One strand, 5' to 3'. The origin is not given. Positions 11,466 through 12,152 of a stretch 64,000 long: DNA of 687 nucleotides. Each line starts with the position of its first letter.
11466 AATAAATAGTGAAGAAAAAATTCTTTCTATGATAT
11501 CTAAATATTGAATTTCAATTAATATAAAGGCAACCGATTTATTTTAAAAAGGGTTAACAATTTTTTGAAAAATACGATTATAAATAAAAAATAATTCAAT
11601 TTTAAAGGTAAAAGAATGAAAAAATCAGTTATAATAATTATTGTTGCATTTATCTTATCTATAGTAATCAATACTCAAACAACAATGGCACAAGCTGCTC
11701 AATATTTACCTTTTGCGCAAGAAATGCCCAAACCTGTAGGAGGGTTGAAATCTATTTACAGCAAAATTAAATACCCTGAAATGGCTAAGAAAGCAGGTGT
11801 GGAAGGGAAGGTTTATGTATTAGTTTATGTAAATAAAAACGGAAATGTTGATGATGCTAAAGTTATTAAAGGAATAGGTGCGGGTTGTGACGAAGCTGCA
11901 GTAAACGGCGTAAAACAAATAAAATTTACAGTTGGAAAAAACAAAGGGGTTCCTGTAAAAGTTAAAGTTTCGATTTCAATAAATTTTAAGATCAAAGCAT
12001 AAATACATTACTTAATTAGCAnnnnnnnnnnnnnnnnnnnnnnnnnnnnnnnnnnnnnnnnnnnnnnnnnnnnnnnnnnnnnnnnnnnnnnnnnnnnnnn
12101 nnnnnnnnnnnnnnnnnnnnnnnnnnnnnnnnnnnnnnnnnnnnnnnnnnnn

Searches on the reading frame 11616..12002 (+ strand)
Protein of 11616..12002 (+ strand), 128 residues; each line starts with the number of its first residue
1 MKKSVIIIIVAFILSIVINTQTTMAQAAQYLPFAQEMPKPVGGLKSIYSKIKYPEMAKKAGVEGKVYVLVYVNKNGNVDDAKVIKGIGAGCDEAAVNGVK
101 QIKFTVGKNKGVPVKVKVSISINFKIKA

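Call 31: search_protein_families(library=pfam, proteins=[window:11616-12002:+], max_evalue=0.0001)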
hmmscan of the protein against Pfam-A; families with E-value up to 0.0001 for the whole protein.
window:11616-12002:+ (128 aa): 1 family
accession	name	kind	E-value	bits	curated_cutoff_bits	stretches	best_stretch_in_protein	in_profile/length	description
PF03544.19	TonB_C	-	7.9e-20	71.5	24.6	1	51-126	3-79/79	Gram-negative bacterial TonB protein C-terminal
